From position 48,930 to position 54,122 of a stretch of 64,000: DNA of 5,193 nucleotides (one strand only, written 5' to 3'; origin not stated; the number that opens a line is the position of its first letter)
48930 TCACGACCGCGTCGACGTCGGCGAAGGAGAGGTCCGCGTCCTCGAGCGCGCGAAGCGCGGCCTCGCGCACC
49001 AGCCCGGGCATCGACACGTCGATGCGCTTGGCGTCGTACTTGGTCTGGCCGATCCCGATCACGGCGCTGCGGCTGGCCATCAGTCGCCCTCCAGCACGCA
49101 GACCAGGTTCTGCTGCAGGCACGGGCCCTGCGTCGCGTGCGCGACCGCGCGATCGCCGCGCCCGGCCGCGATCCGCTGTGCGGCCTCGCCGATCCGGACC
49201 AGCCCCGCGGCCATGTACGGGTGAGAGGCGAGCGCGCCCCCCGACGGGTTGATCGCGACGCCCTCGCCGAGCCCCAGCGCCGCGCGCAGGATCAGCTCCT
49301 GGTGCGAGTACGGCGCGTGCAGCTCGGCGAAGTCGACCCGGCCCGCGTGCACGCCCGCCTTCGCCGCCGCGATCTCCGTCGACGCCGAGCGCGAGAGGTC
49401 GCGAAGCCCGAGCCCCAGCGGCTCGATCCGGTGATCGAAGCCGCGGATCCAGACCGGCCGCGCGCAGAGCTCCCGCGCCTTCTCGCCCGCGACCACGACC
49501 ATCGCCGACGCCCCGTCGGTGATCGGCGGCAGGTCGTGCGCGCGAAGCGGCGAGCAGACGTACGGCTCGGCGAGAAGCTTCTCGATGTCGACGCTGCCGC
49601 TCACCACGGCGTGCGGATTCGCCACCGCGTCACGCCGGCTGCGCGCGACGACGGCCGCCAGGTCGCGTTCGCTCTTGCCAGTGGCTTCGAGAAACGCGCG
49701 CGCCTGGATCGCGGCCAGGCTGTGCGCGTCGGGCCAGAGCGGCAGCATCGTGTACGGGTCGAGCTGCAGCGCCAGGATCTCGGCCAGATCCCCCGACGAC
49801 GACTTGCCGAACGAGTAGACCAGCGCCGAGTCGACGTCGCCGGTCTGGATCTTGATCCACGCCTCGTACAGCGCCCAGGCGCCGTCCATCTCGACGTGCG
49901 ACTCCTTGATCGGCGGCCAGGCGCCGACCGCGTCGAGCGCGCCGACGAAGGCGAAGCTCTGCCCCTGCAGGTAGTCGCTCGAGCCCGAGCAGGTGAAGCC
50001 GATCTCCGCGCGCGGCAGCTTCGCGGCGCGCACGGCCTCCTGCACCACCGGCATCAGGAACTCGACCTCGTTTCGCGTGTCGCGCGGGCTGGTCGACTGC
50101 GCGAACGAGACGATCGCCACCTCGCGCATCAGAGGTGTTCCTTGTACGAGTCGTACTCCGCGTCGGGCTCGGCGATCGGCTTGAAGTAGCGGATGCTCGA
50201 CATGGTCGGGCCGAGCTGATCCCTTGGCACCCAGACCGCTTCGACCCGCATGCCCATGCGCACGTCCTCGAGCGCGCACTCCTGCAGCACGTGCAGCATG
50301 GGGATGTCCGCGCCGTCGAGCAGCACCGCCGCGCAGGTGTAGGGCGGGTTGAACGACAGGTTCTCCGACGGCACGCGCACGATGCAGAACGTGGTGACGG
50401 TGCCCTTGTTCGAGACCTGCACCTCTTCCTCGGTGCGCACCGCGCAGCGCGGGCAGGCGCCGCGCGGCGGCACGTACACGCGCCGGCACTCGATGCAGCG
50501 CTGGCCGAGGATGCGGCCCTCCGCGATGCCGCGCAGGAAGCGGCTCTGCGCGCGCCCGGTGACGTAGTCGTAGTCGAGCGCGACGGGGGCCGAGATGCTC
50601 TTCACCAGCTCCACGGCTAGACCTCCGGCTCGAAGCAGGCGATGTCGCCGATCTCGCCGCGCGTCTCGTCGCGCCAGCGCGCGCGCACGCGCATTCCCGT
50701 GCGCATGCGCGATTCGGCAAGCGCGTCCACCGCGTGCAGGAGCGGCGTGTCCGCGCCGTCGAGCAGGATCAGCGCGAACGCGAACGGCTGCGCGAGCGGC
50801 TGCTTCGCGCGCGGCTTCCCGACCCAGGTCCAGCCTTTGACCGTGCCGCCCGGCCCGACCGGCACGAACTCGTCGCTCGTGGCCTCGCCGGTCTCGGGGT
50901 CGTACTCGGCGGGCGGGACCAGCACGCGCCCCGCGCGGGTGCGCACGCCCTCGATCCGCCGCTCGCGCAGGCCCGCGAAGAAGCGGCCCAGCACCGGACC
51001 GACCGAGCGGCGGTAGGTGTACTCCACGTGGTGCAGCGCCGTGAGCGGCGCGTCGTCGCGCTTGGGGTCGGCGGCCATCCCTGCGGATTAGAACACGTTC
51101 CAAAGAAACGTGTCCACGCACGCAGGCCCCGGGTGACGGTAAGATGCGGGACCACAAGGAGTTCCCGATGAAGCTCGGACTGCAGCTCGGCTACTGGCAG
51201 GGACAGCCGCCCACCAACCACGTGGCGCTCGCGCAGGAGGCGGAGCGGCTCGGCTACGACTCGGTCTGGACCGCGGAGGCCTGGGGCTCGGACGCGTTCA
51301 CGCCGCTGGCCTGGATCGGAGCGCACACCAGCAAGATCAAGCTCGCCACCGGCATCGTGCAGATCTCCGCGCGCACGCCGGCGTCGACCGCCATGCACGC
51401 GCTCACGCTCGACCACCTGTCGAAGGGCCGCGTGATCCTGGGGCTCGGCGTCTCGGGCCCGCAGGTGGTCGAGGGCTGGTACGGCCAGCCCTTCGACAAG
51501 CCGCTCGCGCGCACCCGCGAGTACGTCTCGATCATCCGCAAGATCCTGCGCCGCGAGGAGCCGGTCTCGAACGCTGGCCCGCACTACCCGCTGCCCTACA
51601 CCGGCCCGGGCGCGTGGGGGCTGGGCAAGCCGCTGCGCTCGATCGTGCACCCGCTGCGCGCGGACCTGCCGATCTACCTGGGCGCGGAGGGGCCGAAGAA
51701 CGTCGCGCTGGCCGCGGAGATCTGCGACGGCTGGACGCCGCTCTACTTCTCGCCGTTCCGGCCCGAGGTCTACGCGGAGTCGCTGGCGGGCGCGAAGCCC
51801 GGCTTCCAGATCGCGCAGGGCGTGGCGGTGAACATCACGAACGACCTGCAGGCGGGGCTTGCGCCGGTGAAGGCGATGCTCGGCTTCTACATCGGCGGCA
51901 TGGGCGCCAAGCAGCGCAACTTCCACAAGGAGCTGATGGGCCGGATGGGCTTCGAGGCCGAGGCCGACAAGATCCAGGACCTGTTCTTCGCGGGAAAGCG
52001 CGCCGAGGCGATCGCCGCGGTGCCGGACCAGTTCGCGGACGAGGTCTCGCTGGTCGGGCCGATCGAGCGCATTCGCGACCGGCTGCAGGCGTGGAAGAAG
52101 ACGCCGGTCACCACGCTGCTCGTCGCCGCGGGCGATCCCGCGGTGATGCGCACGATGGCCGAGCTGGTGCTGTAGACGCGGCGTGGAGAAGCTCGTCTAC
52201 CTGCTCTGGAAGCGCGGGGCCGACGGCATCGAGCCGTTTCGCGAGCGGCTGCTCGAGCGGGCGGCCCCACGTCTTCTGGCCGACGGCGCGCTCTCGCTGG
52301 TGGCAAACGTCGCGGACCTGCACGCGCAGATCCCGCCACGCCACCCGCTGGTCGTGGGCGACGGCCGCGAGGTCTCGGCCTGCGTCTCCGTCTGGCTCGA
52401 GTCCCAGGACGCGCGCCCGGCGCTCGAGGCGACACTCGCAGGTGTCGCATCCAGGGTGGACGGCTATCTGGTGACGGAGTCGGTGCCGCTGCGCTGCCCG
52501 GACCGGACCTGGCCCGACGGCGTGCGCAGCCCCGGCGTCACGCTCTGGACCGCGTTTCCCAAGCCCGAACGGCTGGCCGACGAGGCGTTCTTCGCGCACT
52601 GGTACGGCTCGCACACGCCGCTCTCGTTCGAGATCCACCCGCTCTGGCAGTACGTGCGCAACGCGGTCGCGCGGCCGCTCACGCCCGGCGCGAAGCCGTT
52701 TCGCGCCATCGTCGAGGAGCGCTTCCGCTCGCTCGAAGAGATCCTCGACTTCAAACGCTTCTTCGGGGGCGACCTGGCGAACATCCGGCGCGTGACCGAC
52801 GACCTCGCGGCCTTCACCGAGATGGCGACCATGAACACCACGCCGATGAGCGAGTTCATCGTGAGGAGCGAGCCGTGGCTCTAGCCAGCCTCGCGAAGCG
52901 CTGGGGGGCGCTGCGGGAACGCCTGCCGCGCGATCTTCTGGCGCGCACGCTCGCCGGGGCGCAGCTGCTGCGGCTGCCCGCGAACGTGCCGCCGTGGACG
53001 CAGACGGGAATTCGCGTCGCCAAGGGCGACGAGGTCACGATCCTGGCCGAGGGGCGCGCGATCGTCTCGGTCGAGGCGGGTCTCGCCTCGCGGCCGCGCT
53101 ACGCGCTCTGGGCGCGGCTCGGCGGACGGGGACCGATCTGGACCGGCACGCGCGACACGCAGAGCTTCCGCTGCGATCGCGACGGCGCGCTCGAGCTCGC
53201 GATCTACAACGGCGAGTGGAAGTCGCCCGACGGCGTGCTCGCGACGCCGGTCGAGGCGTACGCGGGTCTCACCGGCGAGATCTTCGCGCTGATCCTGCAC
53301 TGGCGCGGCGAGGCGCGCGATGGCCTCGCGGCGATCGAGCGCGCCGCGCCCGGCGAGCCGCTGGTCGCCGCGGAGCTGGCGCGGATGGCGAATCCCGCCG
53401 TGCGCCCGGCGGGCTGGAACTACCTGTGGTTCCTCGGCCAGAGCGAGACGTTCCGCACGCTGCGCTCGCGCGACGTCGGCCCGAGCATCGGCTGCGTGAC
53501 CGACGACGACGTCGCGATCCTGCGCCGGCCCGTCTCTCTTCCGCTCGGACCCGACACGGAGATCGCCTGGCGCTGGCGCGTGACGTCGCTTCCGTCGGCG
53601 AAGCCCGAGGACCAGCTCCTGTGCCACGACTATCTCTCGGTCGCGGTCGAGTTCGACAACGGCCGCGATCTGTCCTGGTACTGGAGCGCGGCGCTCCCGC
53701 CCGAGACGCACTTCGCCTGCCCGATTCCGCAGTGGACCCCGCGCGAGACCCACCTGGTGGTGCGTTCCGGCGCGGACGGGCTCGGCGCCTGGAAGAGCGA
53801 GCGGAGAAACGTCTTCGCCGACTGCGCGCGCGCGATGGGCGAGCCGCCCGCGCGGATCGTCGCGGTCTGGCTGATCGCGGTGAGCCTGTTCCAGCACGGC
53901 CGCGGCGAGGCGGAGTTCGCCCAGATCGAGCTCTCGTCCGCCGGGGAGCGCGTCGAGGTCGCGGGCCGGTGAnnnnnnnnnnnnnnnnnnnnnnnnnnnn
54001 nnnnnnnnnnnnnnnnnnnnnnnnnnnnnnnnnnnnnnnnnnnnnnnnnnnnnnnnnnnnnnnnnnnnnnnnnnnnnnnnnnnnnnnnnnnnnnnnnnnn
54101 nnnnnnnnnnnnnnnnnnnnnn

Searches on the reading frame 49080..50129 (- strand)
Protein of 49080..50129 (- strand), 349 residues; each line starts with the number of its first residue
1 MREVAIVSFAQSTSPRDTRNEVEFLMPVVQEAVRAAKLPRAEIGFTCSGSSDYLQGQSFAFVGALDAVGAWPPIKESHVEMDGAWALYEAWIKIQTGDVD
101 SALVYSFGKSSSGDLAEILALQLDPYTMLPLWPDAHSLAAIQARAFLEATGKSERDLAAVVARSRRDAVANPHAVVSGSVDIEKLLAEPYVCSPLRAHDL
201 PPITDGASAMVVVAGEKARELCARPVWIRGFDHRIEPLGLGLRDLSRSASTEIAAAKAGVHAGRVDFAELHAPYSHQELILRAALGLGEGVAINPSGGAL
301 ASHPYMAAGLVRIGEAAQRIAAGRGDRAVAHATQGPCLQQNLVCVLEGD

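Call 21: search_solved_structures(query=window:49080-50129:-, max_evalue=0.00001)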
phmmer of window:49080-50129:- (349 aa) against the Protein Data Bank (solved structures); distinct sequences matched with E-value up to 0.00001: 8.
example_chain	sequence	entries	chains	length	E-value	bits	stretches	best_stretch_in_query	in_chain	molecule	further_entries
4yzo_A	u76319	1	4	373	1.1e-18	70.9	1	70-338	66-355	Putative acyl-CoA acyltransferase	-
7yvy_A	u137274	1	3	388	4.1e-17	65.8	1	42-293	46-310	Acetyl-CoA acetyltransferase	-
7pxp_C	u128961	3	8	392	2.3e-12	50.2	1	139-289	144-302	Benzoylsuccinyl-CoA thiolase subunit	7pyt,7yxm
6esq_A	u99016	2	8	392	3.8e-09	39.6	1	1-287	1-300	acetoacetyl-CoA thiolase | Acetyl-CoA acetyltransferase thiolase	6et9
4u4e_A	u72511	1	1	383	1.1e-08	38.1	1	124-299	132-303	Thiolase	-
6hsj_A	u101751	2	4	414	3.2e-07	33.3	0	72-333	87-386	SCP2-thiolase (type-1)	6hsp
6hrv_A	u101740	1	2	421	3.5e-07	33.2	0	72-333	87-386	SCP2-thiolase (type-1)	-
3goa_A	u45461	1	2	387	1.9e-06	30.8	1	135-314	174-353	3-ketoacyl-CoA thiolase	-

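Call 82: search_protein_families(library=ncbifam, proteins=[window:49080-50129:-], max_evalue=1e-8)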
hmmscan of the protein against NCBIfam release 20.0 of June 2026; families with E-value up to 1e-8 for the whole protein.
window:49080-50129:- (349 aa): 17 families
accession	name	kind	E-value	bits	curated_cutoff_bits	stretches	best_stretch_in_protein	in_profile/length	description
NF005924.0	PRK07937.1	subfamily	7.5e-157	522.2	419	1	1-349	2-352/353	lipid-transfer protein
NF004722.0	PRK06066.1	equivalog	2.6e-30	105.7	516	1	29-346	30-383/385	thiolase domain-containing protein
NF004720.0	PRK06064.1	subfamily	6e-28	97.7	420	1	1-288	1-301/389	thiolase domain-containing protein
NF006180.0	PRK08313.1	subfamily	2.3e-27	95.8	514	1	82-333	90-363/389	thiolase domain-containing protein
NF004811.0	PRK06158.1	subfamily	2e-22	79.7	421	1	4-330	10-356/384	acetyl-CoA acetyltransferase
NF004721.0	PRK06065.1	equivalog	1.9e-19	69.8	455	1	87-287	99-307/393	thiolase domain-containing protein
NF006102.0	PRK08256.1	subfamily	3e-19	69.4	436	1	82-342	84-379/394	lipid-transfer protein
NF053570.1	AcCoTHIOL_METTL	equivalog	8.2e-19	67.7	600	1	137-335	143-364/385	acetyl-CoA acetyltransferase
NF005704.0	PRK07516.1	subfamily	1.7e-18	66.8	412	1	2-289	2-304/389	thiolase domain-containing protein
NF004982.0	PRK06365.1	equivalog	3.4e-15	56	695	1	8-231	22-253/430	thiolase domain-containing protein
NF009228.0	PRK12578.1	subfamily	3.9e-15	55.4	485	1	2-287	3-301/387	thiolase domain-containing protein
NF053628.1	BnzsclthlBbsBGT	equivalog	1.5e-14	53.7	750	1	140-288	144-297/389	benzoylsuccinyl-CoA thiolase subunit BbsB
NF005892.0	PRK07855.1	subfamily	3.4e-14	52.5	469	1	138-234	151-248/390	lipid-transfer protein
NF006010.0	PRK08142.1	subfamily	3e-13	49.3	462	1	135-275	142-285/388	thiolase domain-containing protein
NF004810.0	PRK06157.1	equivalog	3.2e-13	49.6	403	1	82-288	90-311/400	acetyl-CoA acetyltransferase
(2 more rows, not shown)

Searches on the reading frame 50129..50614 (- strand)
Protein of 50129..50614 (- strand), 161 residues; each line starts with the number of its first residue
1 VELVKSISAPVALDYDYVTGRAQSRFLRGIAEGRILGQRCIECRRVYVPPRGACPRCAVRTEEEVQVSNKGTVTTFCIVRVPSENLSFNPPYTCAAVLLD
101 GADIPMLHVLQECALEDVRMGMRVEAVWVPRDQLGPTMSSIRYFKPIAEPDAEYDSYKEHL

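Call 22: search_protein_families(library=pfam, proteins=[window:50129-50614:-])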
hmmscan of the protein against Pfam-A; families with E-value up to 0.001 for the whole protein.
window:50129-50614:- (161 aa): 2 families
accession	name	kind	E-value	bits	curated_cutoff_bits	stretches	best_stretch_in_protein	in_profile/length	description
PF01796.24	OB_ChsH2_C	-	8.3e-15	54.9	27.1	1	64-129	1-65/65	ChsH2, C-terminal OB-fold domain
PF12172.15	zf-ChsH2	-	8.5e-11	41.9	23.2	1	30-60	4-34/37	ChsH2, rubredoxin-like zinc ribbon domain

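Call 82: search_protein_families(library=ncbifam, proteins=[window:50129-50614:-], max_evalue=1e-8)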
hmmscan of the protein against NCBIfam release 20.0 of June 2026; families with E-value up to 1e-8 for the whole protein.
window:50129-50614:- (161 aa): 0 families

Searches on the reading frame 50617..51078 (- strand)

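Call 22: search_protein_families(library=pfam, proteins=[window:50617-51078:-])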
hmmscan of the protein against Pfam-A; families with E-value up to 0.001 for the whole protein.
window:50617-51078:- (153 aa): 1 family
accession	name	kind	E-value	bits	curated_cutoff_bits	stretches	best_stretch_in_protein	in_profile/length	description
PF01796.24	OB_ChsH2_C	-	2.2e-09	37.5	27.1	1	72-136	2-65/65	ChsH2, C-terminal OB-fold domain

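Call 82: search_protein_families(library=ncbifam, proteins=[window:50617-51078:-], max_evalue=1e-8)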
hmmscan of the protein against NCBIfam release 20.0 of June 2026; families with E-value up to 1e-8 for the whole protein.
window:50617-51078:- (153 aa): 0 families

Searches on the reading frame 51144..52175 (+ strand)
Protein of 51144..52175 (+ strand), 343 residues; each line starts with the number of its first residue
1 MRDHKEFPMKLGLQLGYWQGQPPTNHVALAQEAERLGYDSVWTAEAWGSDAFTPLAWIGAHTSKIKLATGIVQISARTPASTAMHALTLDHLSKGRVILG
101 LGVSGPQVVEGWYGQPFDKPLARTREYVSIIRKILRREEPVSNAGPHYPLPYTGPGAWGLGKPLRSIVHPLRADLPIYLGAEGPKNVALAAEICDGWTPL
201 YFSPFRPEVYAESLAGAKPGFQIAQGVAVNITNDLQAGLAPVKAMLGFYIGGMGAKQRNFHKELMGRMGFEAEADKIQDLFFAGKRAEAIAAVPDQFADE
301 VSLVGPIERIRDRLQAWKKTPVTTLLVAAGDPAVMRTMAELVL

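Call 22: search_protein_families(library=pfam, proteins=[window:51144-52175:+])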
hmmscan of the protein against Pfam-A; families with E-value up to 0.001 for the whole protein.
window:51144-52175:+ (343 aa): 1 family
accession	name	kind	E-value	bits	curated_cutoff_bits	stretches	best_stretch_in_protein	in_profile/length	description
PF00296.26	Bac_luciferase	-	2.5e-69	234.5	27.9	1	19-323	17-313/314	Luciferase-like monooxygenase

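Call 75: search_protein_families(library=ncbifam, proteins=[window:51144-52175:+], max_evalue=1e-10)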
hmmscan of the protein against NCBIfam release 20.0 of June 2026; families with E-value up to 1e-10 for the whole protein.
window:51144-52175:+ (343 aa): 13 families
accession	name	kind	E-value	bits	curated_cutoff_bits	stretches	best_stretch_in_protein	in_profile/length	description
TIGR03559.1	F420_Rv3520c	subfamily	4.5e-137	456.4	335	1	10-327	1-324/325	LLM class F420-dependent oxidoreductase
TIGR04024.1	F420_NP1902A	hypoth_equivalog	3.2e-51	174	345.4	1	25-318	16-300/330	TIGR04024 family LLM class F420-dependent oxidoreductase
TIGR03841.1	F420_Rv3093c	subfamily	1.3e-38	133.1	213.65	1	15-327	1-294/298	LLM class F420-dependent oxidoreductase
TIGR03564.1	F420_MSMEG_4879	subfamily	2.6e-30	105.9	234.25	1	27-249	2-218/265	TIGR03564 family F420-dependent LLM class oxidoreductase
NF002619.0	PRK02271.1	equivalog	5.7e-27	94.9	276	1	21-328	11-306/329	5,10-methylenetetrahydromethanopterin reductase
TIGR03555.1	F420_mer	equivalog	5.3e-25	88.5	348.7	1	23-327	11-304/325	5,10-methylenetetrahydromethanopterin reductase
TIGR03617.1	F420_MSMEG_2256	subfamily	3.5e-23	82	278.15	1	30-202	1-167/318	TIGR03617 family F420-dependent LLM class oxidoreductase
TIGR03619.1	F420_Rv2161c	subfamily_domain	1.1e-22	80.8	166.9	1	25-224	19-185/247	TIGR03619 family F420-dependent LLM class oxidoreductase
TIGR03620.1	F420_MSMEG_4141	subfamily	9.4e-19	67.8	219.8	1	23-132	17-120/280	TIGR03620 family F420-dependent LLM class oxidoreductase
TIGR03857.1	F420_MSMEG_2249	hypoth_equivalog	2.3e-17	63.3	218.4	1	23-196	13-173/329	TIGR03857 family LLM class F420-dependent oxidoreductase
TIGR03560.1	F420_Rv1855c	subfamily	3.2e-17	63.1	231.4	1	27-197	16-191/227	TIGR03560 family F420-dependent LLM class oxidoreductase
TIGR03571.1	lucif_BA3436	subfamily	3.9e-15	55.9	303.9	1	24-141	31-159/304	TIGR03571 family LLM class oxidoreductase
TIGR03621.1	F420_MSMEG_2516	subfamily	5.3e-13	48.7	213.15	1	22-195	12-171/295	TIGR03621 family F420-dependent LLM class oxidoreductase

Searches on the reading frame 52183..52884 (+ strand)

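Call 22: search_protein_families(library=pfam, proteins=[window:52183-52884:+])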
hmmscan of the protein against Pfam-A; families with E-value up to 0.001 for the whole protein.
window:52183-52884:+ (233 aa): 1 family
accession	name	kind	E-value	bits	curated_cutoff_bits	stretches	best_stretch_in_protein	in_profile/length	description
PF07110.17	EthD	-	0.0008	21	22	0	130-190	3-75/96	EthD domain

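Call 82: search_protein_families(library=ncbifam, proteins=[window:52183-52884:+], max_evalue=1e-8)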
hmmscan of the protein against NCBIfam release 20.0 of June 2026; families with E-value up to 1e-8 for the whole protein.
window:52183-52884:+ (233 aa): 0 families

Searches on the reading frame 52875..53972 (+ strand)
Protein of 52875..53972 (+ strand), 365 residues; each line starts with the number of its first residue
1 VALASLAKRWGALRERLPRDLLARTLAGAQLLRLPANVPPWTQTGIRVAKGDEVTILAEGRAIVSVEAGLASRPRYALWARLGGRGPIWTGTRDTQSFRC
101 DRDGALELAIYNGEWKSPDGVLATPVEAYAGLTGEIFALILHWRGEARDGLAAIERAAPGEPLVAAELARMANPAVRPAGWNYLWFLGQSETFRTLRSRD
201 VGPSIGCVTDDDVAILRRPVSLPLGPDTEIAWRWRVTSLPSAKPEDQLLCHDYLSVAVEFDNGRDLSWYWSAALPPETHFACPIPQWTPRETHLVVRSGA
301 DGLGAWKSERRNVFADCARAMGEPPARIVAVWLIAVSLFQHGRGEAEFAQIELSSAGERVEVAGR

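Call 22: search_protein_families(library=pfam, proteins=[window:52875-53972:+])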
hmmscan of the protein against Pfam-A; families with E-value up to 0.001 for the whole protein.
window:52875-53972:+ (365 aa): 1 family
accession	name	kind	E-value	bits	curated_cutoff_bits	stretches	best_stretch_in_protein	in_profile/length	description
PF11249.13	DUF3047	-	1e-27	97.4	27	1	180-351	2-197/198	Protein of unknown function (DUF3047)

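Call 82: search_protein_families(library=ncbifam, proteins=[window:52875-53972:+], max_evalue=1e-8)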
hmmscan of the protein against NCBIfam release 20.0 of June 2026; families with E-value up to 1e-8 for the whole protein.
window:52875-53972:+ (365 aa): 0 families
